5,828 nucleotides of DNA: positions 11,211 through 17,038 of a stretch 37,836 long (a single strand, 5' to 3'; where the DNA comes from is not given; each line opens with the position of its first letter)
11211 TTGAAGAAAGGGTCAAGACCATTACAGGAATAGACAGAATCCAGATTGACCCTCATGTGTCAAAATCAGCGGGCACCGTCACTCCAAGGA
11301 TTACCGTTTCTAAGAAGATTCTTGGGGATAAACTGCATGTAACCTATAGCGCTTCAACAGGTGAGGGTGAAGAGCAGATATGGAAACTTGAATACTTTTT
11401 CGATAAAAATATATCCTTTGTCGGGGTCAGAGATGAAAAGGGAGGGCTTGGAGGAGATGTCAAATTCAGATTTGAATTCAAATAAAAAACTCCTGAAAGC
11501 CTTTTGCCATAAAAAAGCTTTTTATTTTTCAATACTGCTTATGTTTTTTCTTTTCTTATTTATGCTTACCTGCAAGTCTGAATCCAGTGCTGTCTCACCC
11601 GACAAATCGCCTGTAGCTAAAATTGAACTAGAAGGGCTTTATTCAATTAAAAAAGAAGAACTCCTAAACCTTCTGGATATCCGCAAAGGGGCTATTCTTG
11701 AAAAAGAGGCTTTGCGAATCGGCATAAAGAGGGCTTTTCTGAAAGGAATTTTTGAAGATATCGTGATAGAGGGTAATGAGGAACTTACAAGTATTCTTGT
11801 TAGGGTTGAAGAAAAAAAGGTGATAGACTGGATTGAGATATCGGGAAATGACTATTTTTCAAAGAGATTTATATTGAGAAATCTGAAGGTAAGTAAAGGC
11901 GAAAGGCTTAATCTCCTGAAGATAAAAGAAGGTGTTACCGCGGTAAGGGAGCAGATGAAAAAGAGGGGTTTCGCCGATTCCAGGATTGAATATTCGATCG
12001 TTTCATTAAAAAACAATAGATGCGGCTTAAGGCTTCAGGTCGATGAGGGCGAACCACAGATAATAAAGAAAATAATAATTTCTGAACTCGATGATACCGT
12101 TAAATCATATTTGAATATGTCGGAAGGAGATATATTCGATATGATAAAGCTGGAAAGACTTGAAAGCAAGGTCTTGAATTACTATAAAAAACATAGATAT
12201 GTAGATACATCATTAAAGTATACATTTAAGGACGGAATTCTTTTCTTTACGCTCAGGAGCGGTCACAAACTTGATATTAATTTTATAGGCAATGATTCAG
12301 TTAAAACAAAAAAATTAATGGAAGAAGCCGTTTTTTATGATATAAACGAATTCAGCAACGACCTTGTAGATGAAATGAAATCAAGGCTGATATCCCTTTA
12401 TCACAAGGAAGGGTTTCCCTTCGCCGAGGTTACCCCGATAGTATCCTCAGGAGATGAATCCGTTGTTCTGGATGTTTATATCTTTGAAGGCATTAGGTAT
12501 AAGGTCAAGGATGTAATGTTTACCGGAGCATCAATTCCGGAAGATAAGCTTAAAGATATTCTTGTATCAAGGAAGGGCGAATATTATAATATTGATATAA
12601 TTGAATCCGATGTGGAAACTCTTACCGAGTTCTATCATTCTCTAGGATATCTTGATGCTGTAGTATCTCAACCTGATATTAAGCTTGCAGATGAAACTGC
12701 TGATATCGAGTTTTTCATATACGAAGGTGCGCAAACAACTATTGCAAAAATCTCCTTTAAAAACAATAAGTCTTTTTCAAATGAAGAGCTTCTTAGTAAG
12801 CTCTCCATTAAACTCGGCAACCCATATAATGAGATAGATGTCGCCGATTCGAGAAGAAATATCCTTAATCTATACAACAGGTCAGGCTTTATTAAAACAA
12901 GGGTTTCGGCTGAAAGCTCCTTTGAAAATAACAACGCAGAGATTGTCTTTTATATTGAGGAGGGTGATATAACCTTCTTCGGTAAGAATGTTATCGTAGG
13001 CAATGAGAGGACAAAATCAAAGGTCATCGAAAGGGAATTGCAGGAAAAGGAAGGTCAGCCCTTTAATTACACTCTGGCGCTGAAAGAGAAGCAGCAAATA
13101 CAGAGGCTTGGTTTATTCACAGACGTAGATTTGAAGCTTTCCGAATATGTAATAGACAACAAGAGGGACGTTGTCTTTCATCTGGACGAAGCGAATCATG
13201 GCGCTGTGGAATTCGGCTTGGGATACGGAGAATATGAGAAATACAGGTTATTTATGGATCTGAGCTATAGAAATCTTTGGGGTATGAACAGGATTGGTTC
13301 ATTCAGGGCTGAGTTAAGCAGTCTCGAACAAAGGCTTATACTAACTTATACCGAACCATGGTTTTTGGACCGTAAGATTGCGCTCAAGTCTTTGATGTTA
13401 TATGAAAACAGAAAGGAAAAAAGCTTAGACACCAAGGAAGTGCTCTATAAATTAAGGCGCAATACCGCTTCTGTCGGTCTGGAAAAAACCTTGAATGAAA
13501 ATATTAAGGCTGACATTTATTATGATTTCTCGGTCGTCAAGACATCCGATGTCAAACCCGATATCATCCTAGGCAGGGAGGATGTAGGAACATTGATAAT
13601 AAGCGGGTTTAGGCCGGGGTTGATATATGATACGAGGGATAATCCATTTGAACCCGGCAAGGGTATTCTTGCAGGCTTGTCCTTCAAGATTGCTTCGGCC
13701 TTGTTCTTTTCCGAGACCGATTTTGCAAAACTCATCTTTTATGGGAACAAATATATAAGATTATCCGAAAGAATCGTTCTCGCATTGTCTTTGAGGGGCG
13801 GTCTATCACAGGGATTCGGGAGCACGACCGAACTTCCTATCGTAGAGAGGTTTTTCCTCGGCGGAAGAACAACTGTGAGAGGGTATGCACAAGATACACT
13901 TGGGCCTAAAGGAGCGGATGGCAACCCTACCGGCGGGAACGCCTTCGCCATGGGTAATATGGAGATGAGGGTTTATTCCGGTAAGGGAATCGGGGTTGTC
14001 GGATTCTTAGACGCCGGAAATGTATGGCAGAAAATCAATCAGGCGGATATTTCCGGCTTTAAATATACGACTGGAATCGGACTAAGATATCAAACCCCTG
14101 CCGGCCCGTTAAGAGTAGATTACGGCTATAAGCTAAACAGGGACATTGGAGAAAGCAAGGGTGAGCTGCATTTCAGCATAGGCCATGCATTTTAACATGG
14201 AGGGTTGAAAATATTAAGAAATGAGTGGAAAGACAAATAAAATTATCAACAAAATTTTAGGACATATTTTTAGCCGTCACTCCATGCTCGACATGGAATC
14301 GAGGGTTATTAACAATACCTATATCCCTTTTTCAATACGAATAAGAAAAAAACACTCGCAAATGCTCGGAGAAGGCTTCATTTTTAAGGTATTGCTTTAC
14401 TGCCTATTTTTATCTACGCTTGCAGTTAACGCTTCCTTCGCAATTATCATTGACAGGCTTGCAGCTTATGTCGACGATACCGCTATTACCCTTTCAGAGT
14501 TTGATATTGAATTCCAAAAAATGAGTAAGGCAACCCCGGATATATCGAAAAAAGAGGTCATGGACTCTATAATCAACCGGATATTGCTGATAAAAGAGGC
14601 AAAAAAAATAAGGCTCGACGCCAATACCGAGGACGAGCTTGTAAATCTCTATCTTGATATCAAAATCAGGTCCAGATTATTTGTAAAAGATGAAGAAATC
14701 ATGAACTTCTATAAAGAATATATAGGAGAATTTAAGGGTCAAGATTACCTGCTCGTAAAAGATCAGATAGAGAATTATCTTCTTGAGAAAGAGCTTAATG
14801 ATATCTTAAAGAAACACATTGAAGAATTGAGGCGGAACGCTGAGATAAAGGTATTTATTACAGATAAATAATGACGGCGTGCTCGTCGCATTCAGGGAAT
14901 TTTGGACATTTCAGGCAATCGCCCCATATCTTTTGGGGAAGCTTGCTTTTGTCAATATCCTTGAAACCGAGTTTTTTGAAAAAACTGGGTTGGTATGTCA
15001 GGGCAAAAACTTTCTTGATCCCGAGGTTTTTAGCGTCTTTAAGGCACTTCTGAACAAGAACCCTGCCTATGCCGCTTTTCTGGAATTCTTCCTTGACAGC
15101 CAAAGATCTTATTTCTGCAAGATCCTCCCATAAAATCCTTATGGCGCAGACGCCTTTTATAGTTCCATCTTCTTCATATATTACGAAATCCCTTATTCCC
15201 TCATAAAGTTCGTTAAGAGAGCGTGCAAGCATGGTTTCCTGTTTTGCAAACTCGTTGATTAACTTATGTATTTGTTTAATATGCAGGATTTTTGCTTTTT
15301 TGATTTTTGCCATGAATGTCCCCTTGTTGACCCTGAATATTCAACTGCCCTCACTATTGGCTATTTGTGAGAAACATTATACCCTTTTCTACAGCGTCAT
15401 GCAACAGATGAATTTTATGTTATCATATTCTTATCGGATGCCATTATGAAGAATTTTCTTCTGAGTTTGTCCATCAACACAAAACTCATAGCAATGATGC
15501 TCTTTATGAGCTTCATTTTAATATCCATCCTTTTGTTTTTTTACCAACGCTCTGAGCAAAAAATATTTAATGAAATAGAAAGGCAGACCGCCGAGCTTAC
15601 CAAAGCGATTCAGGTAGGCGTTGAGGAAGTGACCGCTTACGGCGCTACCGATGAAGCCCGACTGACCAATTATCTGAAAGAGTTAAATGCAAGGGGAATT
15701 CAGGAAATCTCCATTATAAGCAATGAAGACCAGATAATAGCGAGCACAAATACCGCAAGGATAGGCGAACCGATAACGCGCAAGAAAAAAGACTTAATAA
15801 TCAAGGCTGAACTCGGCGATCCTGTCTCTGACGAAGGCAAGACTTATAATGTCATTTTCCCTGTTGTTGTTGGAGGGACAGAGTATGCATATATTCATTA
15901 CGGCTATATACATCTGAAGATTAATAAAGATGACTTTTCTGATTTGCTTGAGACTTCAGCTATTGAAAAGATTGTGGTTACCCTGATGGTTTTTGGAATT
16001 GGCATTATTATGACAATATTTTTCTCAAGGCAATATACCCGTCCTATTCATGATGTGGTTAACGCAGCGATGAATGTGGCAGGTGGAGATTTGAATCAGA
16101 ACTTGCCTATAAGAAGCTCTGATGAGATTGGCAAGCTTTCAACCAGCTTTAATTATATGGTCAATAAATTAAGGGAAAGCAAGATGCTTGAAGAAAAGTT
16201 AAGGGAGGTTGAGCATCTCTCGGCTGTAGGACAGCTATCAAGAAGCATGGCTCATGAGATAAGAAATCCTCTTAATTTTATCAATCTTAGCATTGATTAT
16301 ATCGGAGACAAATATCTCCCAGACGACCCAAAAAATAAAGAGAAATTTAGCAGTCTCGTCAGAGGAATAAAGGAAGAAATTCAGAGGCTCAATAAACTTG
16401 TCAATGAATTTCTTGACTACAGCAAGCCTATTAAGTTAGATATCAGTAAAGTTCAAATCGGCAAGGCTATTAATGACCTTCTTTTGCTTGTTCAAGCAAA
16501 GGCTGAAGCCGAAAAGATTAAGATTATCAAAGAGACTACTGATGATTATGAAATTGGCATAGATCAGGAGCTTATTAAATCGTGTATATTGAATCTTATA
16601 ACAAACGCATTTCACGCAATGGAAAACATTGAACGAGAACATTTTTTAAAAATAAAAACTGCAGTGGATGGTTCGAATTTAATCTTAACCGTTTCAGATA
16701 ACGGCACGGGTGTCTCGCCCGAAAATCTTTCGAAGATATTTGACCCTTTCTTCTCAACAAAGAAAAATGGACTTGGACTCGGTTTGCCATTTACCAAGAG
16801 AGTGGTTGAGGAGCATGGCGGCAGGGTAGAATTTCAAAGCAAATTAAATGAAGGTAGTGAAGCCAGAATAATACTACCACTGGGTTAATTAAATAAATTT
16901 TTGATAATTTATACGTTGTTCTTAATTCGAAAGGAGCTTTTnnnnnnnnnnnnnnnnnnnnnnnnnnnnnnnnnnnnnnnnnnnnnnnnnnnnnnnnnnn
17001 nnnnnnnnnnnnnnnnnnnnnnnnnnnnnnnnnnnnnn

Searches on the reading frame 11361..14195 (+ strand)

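Call 70: search_protein_families(library=pfam, proteins=[window:11361-14195:+], max_evalue=1e-8)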
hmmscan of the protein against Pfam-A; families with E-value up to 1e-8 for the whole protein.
window:11361-14195:+ (944 aa): 3 families
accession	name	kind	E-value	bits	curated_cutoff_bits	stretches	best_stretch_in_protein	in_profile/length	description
PF07244.20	POTRA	-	1.2e-61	205.8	21.3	2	380-456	1-79/79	Surface antigen variable number repeat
PF01103.29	Omp85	-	3.4e-55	188.3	24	1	638-944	1-325/325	Omp85 superfamily domain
PF08479.16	POTRA_2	-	4.6e-11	42.8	24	0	460-518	2-60/76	POTRA domain, ShlB-type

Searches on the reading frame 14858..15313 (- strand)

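Call 19: search_protein_families(library=ncbifam, proteins=[window:14858-15313:-], max_evalue=0.00001)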
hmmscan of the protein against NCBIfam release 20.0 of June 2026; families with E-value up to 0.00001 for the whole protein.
window:14858-15313:- (151 aa): 8 families
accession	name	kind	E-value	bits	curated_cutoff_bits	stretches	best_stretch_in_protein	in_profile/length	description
NF005840.0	PRK07757.1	equivalog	8.1e-67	223.9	154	1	2-151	3-152/153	N-acetyltransferase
NF005921.0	PRK07922.1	equivalog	1e-35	122.9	180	1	3-135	8-141/170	amino-acid N-acetyltransferase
NF008964.0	PRK12308.1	equivalog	2e-34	119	657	1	3-148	465-610/624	argininosuccinate lyase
NF003641.0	PRK05279.1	equivalog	8e-21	74.4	344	1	2-128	295-423/441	amino-acid N-acetyltransferase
TIGR01890.1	N-Ac-Glu-synth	equivalog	4.4e-19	68.7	202.85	1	3-127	284-410/429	amino-acid N-acetyltransferase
NF040501.1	resist_ArsN2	equivalog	7.4e-16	58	125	1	34-129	17-113/133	arsenic resistance N-acetyltransferase ArsN2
TIGR01575.1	rimI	equivalog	8.1e-09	35.7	86.4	1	26-121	17-116/132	ribosomal protein S18-alanine N-acetyltransferase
NF033078.2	AAC_6p_Ia_fam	equivalog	1.4e-06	28.3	265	1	46-128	56-138/181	AAC(6')-Ia family aminoglycoside 6'-N-acetyltransferase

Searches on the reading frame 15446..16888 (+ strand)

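Call 19: search_protein_families(library=ncbifam, proteins=[window:15446-16888:+], max_evalue=0.00001)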
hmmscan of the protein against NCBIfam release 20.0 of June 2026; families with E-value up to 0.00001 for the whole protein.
window:15446-16888:+ (480 aa): 84 families (the best 25 are shown)
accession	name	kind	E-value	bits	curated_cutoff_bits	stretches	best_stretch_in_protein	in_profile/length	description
NF008468.0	PRK11360.1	equivalog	5.3e-62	210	646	2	245-479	380-608/616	two-component system sensor histidine kinase AtoS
NF007688.0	PRK10364.1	equivalog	7e-48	163.5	479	1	235-479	214-451/460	two-component system sensor histidine kinase ZraS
NF033092.0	HK_WalK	equivalog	3.4e-47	161.3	725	2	9-254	4-258/594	cell wall metabolism sensor histidine kinase WalK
NF047496.1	HK_LIC11548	equivalog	1.7e-38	132.8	750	1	177-479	279-589/589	LIC_11548 family sensor histidine kinase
NF053867.1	SprKinKinDBac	equivalog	7.8e-36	123.6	775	1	242-479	267-497/500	sporulation kinase KinD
NF040691.1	MtrAB_MtrB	equivalog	1.1e-33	117.1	450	1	9-478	4-491/507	MtrAB system histidine kinase MtrB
NF007007.0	PRK09470.1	equivalog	1.6e-33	116.3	486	1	9-479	10-459/463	envelope stress sensor histidine kinase CpxA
NF007004.0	PRK09467.1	equivalog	1.9e-32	112.7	415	1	172-479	154-436/440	two-component system sensor histidine kinase EnvZ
NF045900.1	HisKinCpxALeg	equivalog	1.4e-31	109.7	800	1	61-479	51-451/451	two-component system sensor histidine kinase CpxA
NF008312.0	PRK11100.1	equivalog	2.4e-31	109.1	356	1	166-478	175-473/477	two-component system sensor histidine kinase CreC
NF046044.1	PnpS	equivalog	8.5e-31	107.3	400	1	270-478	179-390/390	two-component system histidine kinase PnpS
NF010411.0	PRK13837.1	equivalog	2.3e-29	102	647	1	241-479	430-675/828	two-component system VirA-like sensor kinase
NF041210.1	his_kin_PieS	equivalog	1.1e-28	100.4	850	1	18-479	16-470/474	two component system sensor histidine kinase PieS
TIGR01386.1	cztS_silS_copS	subfamily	1.3e-28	100.2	292.55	1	14-466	8-446/457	heavy metal sensor histidine kinase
NF012226.0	AdeS_HK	equivalog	3.2e-28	98.9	500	1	136-477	22-351/353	two-component sensor histidine kinase AdeS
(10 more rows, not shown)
